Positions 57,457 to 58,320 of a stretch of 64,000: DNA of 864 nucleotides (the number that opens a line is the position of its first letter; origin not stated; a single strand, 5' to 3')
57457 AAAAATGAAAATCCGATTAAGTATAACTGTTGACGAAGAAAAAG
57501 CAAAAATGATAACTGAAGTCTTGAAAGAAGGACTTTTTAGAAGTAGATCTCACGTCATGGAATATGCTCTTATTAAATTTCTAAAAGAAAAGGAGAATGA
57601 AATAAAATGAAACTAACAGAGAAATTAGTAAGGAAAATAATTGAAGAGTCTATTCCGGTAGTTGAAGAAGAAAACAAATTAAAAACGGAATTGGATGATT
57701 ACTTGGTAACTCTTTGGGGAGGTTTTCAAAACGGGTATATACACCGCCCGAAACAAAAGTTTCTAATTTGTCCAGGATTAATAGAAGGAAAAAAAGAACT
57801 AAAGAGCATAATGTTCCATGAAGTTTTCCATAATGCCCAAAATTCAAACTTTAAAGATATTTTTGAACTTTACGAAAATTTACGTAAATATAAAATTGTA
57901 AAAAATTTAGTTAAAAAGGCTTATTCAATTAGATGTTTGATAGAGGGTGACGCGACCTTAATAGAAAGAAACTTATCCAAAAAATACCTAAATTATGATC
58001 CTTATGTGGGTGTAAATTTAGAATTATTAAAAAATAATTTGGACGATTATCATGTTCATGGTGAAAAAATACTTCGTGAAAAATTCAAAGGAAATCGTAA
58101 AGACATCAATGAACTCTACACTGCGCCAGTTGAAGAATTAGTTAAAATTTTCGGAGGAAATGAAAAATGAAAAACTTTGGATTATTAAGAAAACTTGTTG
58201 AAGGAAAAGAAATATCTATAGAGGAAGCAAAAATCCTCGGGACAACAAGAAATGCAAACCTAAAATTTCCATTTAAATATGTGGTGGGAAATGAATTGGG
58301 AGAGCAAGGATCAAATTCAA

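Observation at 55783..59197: Seven-gene translationally coupled cassette: three zincin-like paralogs, a membrane HExxH protein, a hidden RHH protein, a kinase-like protein and a TM protein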

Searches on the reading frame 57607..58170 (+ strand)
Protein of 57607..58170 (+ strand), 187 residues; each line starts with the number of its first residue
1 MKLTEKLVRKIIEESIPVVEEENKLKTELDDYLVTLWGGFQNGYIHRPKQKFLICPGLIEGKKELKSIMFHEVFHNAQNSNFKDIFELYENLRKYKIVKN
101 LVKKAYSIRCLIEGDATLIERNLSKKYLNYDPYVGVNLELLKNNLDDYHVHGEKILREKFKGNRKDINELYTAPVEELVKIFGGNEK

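Call 5: search_protein_families(library=pfam, proteins=[window:57607-58170:+], max_evalue=1)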
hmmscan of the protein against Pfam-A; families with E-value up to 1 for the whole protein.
window:57607-58170:+ (187 aa): 1 family
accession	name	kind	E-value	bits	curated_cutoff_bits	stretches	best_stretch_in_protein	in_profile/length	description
PF09768.15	Peptidase_M76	-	0.18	12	25.2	0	46-81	49-84/170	Peptidase M76 family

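Call 10: search_protein_families(library=ncbifam, proteins=[window:57607-58170:+], max_evalue=1)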
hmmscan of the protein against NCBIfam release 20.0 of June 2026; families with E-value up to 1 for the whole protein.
window:57607-58170:+ (187 aa): 1 family
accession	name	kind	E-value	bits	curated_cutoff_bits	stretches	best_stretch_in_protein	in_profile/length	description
NF038145.1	Hvo_1808_fam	equivalog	0.0053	16.1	200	1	36-125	104-186/432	Hvo_1808 family surface protein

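Call 16: search_solved_structures(query=A3, max_evalue=10, show_alignments=3)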
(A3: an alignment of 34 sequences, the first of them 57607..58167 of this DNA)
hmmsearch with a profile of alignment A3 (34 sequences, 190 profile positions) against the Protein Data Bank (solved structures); distinct sequences matched with E-value up to 10: 3.
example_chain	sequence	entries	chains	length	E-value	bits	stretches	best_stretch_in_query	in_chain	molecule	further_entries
2v6e_A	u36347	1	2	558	0.43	13.8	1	9-97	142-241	PROTELEMORASE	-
5m9z_A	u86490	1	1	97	0.57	13.4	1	41-85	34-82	Protein PCF11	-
6egc_A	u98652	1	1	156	3.2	10.9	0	6-36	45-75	SC_2L4HC2_23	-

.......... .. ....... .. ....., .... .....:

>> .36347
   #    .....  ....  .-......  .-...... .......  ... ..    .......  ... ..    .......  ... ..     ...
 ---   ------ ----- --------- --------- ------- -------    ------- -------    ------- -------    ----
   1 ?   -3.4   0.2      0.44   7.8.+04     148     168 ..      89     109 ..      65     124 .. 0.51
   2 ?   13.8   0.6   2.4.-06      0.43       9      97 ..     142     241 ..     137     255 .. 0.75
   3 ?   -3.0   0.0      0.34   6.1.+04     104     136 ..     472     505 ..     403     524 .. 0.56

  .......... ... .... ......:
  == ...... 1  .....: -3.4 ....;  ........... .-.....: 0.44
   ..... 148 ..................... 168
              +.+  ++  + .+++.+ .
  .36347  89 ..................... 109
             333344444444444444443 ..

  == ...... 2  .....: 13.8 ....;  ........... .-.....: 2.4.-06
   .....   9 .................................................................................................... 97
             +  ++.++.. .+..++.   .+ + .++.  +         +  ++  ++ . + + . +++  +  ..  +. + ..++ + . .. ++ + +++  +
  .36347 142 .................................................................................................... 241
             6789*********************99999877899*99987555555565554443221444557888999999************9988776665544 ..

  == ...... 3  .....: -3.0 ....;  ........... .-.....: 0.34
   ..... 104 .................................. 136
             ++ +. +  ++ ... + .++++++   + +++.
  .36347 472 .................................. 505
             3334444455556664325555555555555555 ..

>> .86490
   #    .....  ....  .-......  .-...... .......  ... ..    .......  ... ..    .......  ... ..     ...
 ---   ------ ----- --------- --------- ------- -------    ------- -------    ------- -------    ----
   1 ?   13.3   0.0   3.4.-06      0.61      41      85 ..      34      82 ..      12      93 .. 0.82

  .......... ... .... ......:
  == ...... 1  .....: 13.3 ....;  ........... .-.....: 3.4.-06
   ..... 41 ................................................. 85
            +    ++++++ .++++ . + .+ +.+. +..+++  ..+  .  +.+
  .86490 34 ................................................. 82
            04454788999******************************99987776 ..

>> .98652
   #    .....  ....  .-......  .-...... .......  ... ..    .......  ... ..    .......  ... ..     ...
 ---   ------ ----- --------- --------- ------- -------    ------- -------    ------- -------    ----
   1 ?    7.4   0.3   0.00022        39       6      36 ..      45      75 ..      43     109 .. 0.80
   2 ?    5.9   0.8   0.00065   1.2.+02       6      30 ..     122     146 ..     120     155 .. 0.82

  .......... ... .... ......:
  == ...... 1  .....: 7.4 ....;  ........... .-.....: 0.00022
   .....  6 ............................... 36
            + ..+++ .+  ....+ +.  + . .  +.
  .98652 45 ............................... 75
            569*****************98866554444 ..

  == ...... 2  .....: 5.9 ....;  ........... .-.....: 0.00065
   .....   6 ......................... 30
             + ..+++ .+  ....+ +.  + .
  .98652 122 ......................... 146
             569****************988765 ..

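Call 17: search_protein_families(library=pfam, alignment_id=A3, max_evalue=1)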
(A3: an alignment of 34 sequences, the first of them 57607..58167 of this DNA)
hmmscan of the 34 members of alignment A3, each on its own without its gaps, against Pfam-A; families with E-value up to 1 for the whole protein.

A. member 1, window:57607-58167:+ (187 aa): 1 family
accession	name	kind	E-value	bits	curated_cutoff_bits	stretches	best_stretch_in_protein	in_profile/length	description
PF09768.15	Peptidase_M76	-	0.18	12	25.2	0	46-81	49-84/170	Peptidase M76 family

B. families by the number of members that match (of 34 scanned): 26 families (the first 25 are shown)
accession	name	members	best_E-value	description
PF20573.4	DUF6782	3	4.3e-05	Putative metallopeptidase family (DUF6782)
PF18958.6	DUF5700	3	5.9e-05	Putative zinc dependent peptidase (DUF5700)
PF09768.15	Peptidase_M76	3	0.0053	Peptidase M76 family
PF10263.15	SprT-like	2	0.00036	SprT-like family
PF01435.24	Peptidase_M48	2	0.034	Peptidase family M48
PF10026.15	DUF2268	2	0.06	Predicted Zn-dependent protease (DUF2268)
PF14713.11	DUF4464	1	0.005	Domain of unknown function (DUF4464)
PF06970.17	RepA_N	1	0.017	Replication initiator protein A (RepA) N-terminus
PF01031.25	Dynamin_M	1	0.025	Dynamin central region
PF07768.16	PVL_ORF50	1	0.032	PVL ORF-50-like family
PF13034.12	DUF3895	1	0.034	Protein of unknown function (DUF3895)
PF08336.16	P4Ha_N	1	0.035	Prolyl 4-Hydroxylase alpha-subunit, N-terminal region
PF25605.1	Phage_80a_gp11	1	0.04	Phage 80a gp11 protein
PF08004.16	DUF1699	1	0.044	Protein of unknown function (DUF1699)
PF10600.14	PDZ_assoc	1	0.061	PDZ-associated domain of NMDA receptors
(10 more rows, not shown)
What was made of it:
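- On Zincin / gluzincin metallopeptidases (clan MA(E)): Pfam hits are scattered and sub-threshold: DUF6782 4e-5, DUF5700 6e-5, SprT-like 4e-4 (call 17).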

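Call 21: find_related_loci(query=A4, collection=genome_contigs, flank=8000)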
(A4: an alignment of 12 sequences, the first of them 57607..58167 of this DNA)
Query A4 (187 aa) in genome_contigs; peptide patterns used: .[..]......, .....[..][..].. (x = any residue, [..] = any of these).
47 stretches matched a pattern; 3 encode a relative of the query (tblastn E <= 1e-3); 3 distinct loci.
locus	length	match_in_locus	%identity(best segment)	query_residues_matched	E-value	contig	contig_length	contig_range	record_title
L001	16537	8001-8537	41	1-185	2e-30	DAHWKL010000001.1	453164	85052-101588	MAG TPA_asm: archaeon isolate clean1337 NODE_1_length_453164_cov_5.171199, whole genome shotgun sequence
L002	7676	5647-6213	36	1-183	3e-26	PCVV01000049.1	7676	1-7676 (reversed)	MAG: Candidatus Pacearchaeota archaeon CG11_big_fil_rev_8_21_14_0_20_30_13 CG11_8_21_14_0.20_scaffold_6536_c, whole geno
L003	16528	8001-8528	36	1-185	2e-23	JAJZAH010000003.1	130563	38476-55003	MAG: Nanoarchaeota archaeon isolate FK5.bin88 NODE_105_length_130563_cov_1.702206, whole genome shotgun sequence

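Call 22: find_related_loci(query=A4, collection=metagenome_contigs, flank=8000)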
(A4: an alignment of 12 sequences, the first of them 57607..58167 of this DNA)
Query A4 (187 aa) in metagenome_contigs; peptide patterns used: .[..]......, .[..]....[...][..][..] (x = any residue, [..] = any of these).
333 stretches matched a pattern; 13 encode a relative of the query (tblastn E <= 1e-3); 13 distinct loci.
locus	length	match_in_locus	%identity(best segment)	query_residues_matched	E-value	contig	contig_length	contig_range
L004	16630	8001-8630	42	1-183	1e-36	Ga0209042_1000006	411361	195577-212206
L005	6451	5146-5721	42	1-187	5e-33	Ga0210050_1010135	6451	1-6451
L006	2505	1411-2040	40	1-183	1e-32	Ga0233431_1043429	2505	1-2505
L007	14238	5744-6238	39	1-186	2e-31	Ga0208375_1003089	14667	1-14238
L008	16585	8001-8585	39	1-187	5e-31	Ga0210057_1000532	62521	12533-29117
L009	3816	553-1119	40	1-183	6e-29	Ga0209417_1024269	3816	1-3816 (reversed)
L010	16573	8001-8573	38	1-183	2e-25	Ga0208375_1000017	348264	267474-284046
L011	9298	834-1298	35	26-183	1e-21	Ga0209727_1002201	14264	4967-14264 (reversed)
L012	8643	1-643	34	26-183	6e-20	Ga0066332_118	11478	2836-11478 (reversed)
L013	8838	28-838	34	26-183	1e-19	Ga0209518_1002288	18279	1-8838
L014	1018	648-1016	36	1-121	4e-14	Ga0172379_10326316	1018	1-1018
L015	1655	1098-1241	37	68-121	2e-5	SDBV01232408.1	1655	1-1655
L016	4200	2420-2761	27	7-119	4e-5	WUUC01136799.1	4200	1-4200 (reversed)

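Call 23: predict_structure(alignment_id=A3)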
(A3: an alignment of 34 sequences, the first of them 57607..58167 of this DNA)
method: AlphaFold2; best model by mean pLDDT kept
length: 187 residues; sequences in the alignment: 34
mean_pLDDT: 91.7   pTM: 0.89
mean pLDDT of the five models: 91.7, 91.6, 91.2, 90.5, 90.3
residues with pLDDT >= 90: 147; 70-90: 27; 50-70: 11; < 50: 2
segments of 3 or more residues with pLDDT < 50: none
pLDDT, mean of each block of 10 residues (from residue 1): 95 98 97 93 89 93 96 98 95 89 94 97 96 74 69 95 96 97 72
secondary structure, 60 per line:
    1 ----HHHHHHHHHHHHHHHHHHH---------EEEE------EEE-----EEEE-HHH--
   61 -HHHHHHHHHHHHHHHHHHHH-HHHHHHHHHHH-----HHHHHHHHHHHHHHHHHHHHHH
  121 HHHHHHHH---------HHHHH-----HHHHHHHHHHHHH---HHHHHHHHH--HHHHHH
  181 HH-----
elements in order: H5-23 E33-36 E43-45 E51-54 H62-81 H83-93 H99-128 H138-142 H148-160 H164-172 H175-182
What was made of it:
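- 57607..58170 (+): g5: zincin-like paralog, 187 aa (the modelled copy). AF2 pLDDT 91.7, pTM 0.89 (call 23).
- On Zincin / gluzincin metallopeptidases (clan MA(E)): They lie in helix 62-81 of the pLDDT 92 model (call 23). The topology is H5-23, three strands, H62-81 (call 23).
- The AF2 model has pLDDT 91.7 with gluzincin topology (call 23).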

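Call 26: fold_search(model_id=the predicted structure, library=pdb)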
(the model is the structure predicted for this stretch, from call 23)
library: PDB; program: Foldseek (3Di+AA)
matches with E <= 10: 96; with E <= 0.001: 0
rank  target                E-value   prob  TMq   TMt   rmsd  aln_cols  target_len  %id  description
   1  5nie_A                5.7e-01  0.66  0.36  0.13   5.5       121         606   20  Crystal structure of human LTA4H mutant R563A in open conformation (released 2017-08-23)
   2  4qhi_D                5.7e-01  0.54  0.29  0.46   9.0       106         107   18  Crystal structure of Methanocaldococcus jannaschii selecase mutant R36W (released 2014-07-16)
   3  3c37_A                6.0e-01  0.23  0.33  0.29  14.9       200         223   15  X-ray structure of the putative Zn-dependent peptidase Q74D82 at the resolution 1.7 A. Northeast Structural Genomics C (released 2008-02-12)
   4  3c37_B                6.3e-01  0.15  0.29  0.26  15.3       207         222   14  X-ray structure of the putative Zn-dependent peptidase Q74D82 at the resolution 1.7 A. Northeast Structural Genomics C (released 2008-02-12)
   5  8exr_A                7.1e-01  0.20  0.29  0.24  17.1       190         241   14  Cryo-EM structure of S. aureus BlaR1 TM and zinc metalloprotease domain (released 2023-01-11)
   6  4qhi_B                8.8e-01  0.28  0.25  0.39   9.8       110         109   18  Crystal structure of Methanocaldococcus jannaschii selecase mutant R36W (released 2014-07-16)
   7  6uzb_H                8.8e-01  0.09  0.26  0.10  14.2       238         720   14  Anthrax toxin protective antigen channels bound to edema factor (released 2020-03-04)
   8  3cmn                  9.8e-01  0.44  0.49  0.33   9.0       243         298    9  Crystal structure of a putative hydrolase with a novel fold from Chloroflexus aurantiacus (released 2008-04-08)
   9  8p0i_B                9.8e-01  0.20  0.38  0.11  14.8       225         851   11  Crystal structure of the open conformation of insulin-regulated aminopeptidase in complex with a small-MW inhibitor (released 2024-09-04)
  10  4qhg                  1.0e+00  0.51  0.31  0.50   9.8       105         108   17  Crystal structure of Methanocaldococcus jannaschii dimeric selecase (released 2014-07-16)
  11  6ydx_B                1.6e+00  0.51  0.40  0.10   4.8       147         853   10  Insulin-regulated aminopeptidase complexed with a macrocyclic peptidic inhibitor (released 2020-07-22)
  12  4qhi_A                1.7e+00  0.20  0.26  0.40   9.5       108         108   19  Crystal structure of Methanocaldococcus jannaschii selecase mutant R36W (released 2014-07-16)
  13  6ea4_B                1.9e+00  0.16  0.31  0.08  13.1       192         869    7  ERAP2 bound to Aryl Sulfonamide Uncompetitive Inhibitor (released 2019-12-18)
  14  4jiu                  2.0e+00  0.35  0.27  0.42   3.2        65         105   11  Crystal structure of the metallopeptidase zymogen of Pyrococcus abyssi abylysin (released 2013-06-12)
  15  7z5g_B                2.1e+00  0.35  0.35  0.22   6.1       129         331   12  human apo MATCAP (released 2022-05-11)
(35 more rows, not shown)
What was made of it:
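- Closest known: Zincin_2 / DUF2342 family. Same: It also gives the highest query-normalised TM-score (0.49) among the 50 PDB matches listed by Foldseek (call 26).
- Closest known: BlaR1/BlaI and MecR1/MecI sensor-protease/repressor systems. Same: The BlaR1 zinc-protease domain is among the top, though non-significant, fold matches (call 26).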

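Call 37: search_protein_families(library=padloc, proteins=[window:57607-58170:+, L008:7408-8004:+, L005:4357-5004:+], max_evalue=1)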
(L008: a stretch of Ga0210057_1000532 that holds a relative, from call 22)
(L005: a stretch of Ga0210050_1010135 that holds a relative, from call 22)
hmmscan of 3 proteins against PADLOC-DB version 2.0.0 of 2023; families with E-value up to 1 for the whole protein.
window:57607-58170:+ (187 aa): 0 families

L008:7408-8004:+ (198 aa): 0 families

L005:4357-5004:+ (215 aa): 0 families

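Call 38: search_protein_families(library=phrogs, proteins=[window:57607-58170:+, L008:7408-8004:+, L005:4357-5004:+], max_evalue=1)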
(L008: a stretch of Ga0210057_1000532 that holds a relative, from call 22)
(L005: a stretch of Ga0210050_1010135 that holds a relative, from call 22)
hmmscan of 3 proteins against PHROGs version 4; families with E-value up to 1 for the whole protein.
window:57607-58170:+ (187 aa): 6 families
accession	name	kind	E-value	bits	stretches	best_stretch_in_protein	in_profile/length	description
phrog_2896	-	unknown function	0.011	16.4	1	62-181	89-208/212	-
phrog_21032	-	head and packaging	0.014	15.8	1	72-106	215-249/310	virion structural protein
phrog_11781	-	unknown function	0.016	16.5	1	107-148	62-103/151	-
phrog_16003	-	unknown function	0.026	15.8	1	41-124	59-145/158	-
phrog_15647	-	head and packaging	0.078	13.5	1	67-136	49-117/191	virion structural protein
phrog_24889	-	unknown function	0.21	12.6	1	57-90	30-63/79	-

L008:7408-8004:+ (198 aa): 3 families
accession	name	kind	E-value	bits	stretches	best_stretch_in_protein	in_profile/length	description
phrog_32529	-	unknown function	0.02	16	1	166-195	44-73/73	-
phrog_2730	-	unknown function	0.081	14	1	68-147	61-143/157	-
phrog_10828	-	unknown function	0.11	13.7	1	127-168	1-45/59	-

L005:4357-5004:+ (215 aa): 1 family
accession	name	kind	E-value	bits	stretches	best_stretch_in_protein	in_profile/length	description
phrog_34395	-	unknown function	0.059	14.8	1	50-108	26-84/85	-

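Call 41: search_protein_families(library=pfam, proteins=[L008:7408-8004:+, L005:4357-5004:+, L008:9196-9585:+, L005:5737-6117:+, L008:7277-7411:+, L005:5006-5149:+], max_evalue=0.1)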
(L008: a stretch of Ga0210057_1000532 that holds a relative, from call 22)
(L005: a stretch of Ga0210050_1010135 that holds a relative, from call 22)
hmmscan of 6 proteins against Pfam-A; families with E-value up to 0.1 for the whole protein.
L008:7408-8004:+ (198 aa): 0 families

L005:4357-5004:+ (215 aa): 1 family
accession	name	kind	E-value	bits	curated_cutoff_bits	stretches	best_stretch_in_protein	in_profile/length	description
PF12460.14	MMS19_C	-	0.045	13.2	32.9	1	29-111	152-236/426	RNAPII transcription regulator C-terminal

L008:9196-9585:+ (129 aa): 0 families

L005:5737-6117:+ (126 aa): 0 families

L008:7277-7411:+ (44 aa): 1 family
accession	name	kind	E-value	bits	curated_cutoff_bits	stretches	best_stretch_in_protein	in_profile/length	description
PF01402.27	RHH_1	-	0.0039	17.5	20.5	1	1-30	1-29/39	Ribbon-helix-helix protein, copG family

L005:5006-5149:+ (47 aa): 1 family
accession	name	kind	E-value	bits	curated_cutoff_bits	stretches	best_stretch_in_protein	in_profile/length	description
PF01402.27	RHH_1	-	0.003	17.9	20.5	1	4-43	1-39/39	Ribbon-helix-helix protein, copG family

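Call 54: search_protein_representatives(alignment_id=A3)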
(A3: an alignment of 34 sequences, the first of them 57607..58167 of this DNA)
Query: 34 sequences, 190 profile positions. Proteins with E-value up to 0.001 (for the whole library): 202; up to 1e-10: 80; up to 1e-30: 40. The best 150 are listed.
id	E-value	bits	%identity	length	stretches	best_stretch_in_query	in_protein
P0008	2.0e-68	246.5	-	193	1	1-189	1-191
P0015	7.8e-67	241.3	-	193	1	1-187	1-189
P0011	1.4e-66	240.4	-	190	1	1-188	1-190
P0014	9.6e-65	234.5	-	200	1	1-188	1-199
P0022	1.0e-63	231.2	-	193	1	1-187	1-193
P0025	1.1e-63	231.1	-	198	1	1-189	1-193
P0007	1.2e-62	227.7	-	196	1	1-189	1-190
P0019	8.6e-60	218.3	-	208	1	1-188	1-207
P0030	1.9e-59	217.2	-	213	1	1-188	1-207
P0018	3.2e-59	216.5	-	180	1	1-187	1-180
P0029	8.5e-59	215.1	-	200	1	1-188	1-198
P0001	1.0e-57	211.6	-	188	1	1-187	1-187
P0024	1.3e-57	211.2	-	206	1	1-188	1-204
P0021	2.8e-57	210.1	-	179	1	1-188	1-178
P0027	1.9e-55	204.1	-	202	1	1-188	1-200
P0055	3.3e-37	144.7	-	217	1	1-187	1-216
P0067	3.9e-22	95.5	-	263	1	2-187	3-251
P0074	1.8e-18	83.5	-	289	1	1-187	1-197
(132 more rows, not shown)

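Call 56: search_protein_families(library=pfam, alignment_id=A8, max_evalue=0.001)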
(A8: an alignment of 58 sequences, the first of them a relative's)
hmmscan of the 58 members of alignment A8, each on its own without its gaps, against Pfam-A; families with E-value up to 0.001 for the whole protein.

A. member 1, P0067 (263 aa): 0 families

B. families by the number of members that match (of 58 scanned): 19 families
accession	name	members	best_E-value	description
PF01060.29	TTR-52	6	2.5e-06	Transthyretin-like family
PF13424.12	TPR_12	2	1.6e-15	Tetratricopeptide repeat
PF13374.12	TPR_10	2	4.1e-10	Tetratricopeptide repeat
PF20573.4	DUF6782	2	1.2e-06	Putative metallopeptidase family (DUF6782)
PF10263.15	SprT-like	2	7.4e-05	SprT-like family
PF13620.12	CarboxypepD_reg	2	0.00015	Carboxypeptidase regulatory-like domain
PF01085.23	HH_signal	1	1e-07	Hedgehog amino-terminal signalling domain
PF09548.15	Spore_III_AB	1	2e-07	Stage III sporulation protein AB (spore_III_AB)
PF11214.13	Med2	1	2.6e-05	Mediator complex subunit 2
PF10713.14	DUF2509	1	3.2e-05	Protein of unknown function (DUF2509)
PF10103.15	Zincin_2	1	3.4e-05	Zincin-like metallopeptidase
PF01435.24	Peptidase_M48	1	6.8e-05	Peptidase family M48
PF15666.10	HGAL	1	7.4e-05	Germinal center-associated lymphoma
PF15330.11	SIT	1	0.00012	SHP2-interacting transmembrane adaptor protein, SIT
PF06320.18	GCN5L1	1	0.00013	GCN5-like protein 1 (GCN5L1)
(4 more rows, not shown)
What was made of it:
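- Closest known: Zincin_2 / DUF2342 family. Same: One distant relative hits PF10103 at 3.4e-5 (call 56).
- Distant relatives carry transthyretin/CarboxypepD_reg-like domains typical of secreted proteins (call 56).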
